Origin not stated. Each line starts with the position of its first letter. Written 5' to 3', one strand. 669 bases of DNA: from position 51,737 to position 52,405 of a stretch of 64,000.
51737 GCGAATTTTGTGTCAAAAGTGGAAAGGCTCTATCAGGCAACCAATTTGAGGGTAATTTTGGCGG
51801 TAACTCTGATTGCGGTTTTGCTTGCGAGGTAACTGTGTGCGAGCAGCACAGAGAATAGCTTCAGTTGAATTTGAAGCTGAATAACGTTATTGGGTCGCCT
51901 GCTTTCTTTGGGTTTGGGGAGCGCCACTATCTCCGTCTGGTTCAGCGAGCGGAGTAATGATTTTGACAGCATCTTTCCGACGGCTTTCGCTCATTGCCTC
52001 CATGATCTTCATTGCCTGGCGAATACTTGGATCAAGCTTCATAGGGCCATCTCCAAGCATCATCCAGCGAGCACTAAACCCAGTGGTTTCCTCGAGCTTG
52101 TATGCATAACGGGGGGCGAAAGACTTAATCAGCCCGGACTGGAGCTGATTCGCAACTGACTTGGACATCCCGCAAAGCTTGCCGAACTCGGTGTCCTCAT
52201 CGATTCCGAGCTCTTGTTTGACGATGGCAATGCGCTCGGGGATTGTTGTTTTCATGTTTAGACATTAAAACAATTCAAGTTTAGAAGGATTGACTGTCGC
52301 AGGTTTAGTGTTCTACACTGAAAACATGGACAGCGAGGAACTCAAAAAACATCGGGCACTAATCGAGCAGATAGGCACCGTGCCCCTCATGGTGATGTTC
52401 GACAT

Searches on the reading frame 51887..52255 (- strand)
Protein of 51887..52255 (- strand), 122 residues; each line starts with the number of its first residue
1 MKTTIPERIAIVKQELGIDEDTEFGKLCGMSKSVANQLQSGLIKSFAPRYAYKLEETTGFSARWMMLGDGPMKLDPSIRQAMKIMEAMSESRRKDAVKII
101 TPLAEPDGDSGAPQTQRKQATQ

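Call 7: search_protein_families(library=pfam, proteins=[window:51887-52255:-], max_evalue=0.01)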
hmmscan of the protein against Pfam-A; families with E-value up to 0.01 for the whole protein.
window:51887-52255:- (122 aa): 0 families

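Call 41: search_protein_families(library=phrogs, proteins=[window:51887-52255:-], max_evalue=0.01)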
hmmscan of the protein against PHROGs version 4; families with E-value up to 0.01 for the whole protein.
window:51887-52255:- (122 aa): 4 families
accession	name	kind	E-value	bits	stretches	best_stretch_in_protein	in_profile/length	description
phrog_4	-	transcription regulation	5.8e-06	26.5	1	1-86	133-205/400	transcriptional repressor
phrog_9710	-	unknown function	8.1e-05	23.7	1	12-75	21-85/95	-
phrog_8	-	transcription regulation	8.2e-05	23.2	1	4-92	161-248/346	transcriptional regulator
phrog_2328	-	transcription regulation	0.00021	22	1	4-76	15-85/128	transcriptional repressor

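Call 42: search_protein_families(library=ncbifam, proteins=[window:51887-52255:-], max_evalue=0.01)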
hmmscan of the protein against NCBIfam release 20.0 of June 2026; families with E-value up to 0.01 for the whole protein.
window:51887-52255:- (122 aa): 0 families

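Call 94: find_homologous_proteins(query=window:51887-52255:-)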
Query window:51887-52255:- (122 aa): 26 proteins with E <= 0.001 among 31 candidates.
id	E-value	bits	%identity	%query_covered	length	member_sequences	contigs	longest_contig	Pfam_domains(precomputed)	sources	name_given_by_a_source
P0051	7.1e-71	253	98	100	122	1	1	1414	-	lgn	-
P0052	9.3e-67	240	93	100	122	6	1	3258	-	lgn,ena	-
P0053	2.5e-65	236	91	100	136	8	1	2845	-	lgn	-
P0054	6.9e-63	228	88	100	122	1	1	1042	-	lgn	-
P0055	4.4e-60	219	84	100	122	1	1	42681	-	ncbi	ncbi:MAG: hypothetical protein ABII81_04680 [Pseudomonadota bacterium]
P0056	3.7e-59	216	84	100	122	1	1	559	-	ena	-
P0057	2.8e-56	206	80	100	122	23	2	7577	-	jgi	-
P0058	2.1e-55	204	81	100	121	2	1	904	-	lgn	-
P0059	1.1e-51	192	82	93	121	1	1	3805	-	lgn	-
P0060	4.7e-48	180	69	98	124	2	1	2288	-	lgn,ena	-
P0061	4.5e-47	177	67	100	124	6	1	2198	-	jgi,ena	jgi:hypothetical protein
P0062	2.4e-46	174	66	100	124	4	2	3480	-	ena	-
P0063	3.7e-46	174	66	100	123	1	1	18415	-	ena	-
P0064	8.9e-44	166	67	90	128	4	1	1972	-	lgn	-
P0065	5.5e-43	164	69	90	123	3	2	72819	-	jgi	jgi:hypothetical protein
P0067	1.6e-41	159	69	89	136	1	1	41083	-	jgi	-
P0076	2.4e-25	107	51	99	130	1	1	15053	-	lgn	-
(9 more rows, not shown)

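Call 95: find_encoding_contigs(protein=P0065, flank=8000, max_places=1)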
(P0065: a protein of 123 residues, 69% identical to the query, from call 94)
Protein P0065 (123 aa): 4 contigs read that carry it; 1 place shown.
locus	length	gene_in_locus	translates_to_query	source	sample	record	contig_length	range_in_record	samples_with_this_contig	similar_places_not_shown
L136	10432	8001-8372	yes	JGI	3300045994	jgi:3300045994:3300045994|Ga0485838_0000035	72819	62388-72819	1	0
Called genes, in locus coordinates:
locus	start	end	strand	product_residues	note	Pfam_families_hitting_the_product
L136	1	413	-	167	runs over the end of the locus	PF09676:TraV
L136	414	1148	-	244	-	PF10411:DsbC_N, PF13098:Thioredoxin_2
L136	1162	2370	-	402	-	PF03743:TrbI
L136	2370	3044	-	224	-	PF06586:TraK_N, PF23536:TraK_C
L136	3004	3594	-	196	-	PF05309:TraE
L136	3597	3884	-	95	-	PF07178:TraL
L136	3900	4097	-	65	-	-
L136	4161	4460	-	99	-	-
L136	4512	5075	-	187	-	PF00691:OmpA (weak)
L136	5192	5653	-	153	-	PF01464:SLT, PF18896:SLT_3 (weak)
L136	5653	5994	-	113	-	-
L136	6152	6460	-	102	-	-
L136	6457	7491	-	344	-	-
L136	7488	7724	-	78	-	-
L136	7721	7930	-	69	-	-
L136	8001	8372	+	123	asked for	-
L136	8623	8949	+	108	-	PF12728:HTH_17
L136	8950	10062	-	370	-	PF00589:Phage_integrase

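Call 96: find_encoding_contigs(protein=P0076, flank=8000, max_places=1)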
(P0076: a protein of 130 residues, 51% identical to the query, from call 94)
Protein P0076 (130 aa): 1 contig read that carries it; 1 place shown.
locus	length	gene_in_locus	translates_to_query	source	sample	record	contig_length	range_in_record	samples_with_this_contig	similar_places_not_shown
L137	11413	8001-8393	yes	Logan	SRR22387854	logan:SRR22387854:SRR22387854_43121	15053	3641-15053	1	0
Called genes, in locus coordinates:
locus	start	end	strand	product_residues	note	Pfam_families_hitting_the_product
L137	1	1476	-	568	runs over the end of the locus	PF03354:TerL_ATPase, PF20441:TerL_nuclease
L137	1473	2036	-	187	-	PF05119:Terminase_4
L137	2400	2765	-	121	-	PF01844:HNH (weak)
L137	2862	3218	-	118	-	PF06530:Phage_antitermQ (weak)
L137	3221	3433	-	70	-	-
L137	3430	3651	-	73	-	-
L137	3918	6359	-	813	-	-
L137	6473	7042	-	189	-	PF06254:YdaT_toxin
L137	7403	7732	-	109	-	-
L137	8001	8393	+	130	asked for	-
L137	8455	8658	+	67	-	-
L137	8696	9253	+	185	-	-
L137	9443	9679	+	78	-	-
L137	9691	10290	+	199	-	-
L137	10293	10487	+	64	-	-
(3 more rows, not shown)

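Call 97: find_encoding_contigs(protein=P0067, flank=8000, max_places=1)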
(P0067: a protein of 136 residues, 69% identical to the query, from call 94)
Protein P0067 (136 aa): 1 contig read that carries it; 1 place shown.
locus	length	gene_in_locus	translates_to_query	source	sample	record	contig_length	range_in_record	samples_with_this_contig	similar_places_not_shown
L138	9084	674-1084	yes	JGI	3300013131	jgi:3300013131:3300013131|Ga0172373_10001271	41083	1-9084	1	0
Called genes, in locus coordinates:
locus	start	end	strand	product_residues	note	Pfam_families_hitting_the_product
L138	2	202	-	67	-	?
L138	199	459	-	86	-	-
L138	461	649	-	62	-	PF14549:P22_Cro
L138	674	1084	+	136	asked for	-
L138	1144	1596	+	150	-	-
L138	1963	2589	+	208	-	-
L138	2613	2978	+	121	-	-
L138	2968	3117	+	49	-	-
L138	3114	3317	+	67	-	-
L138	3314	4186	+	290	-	PF03837:RecT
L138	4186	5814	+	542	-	PF09588:YqaJ (weak)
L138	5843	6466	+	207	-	PF07603:Lcl_C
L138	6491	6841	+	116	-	PF22296:bAvd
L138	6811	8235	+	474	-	PF00078:RVT_1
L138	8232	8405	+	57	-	-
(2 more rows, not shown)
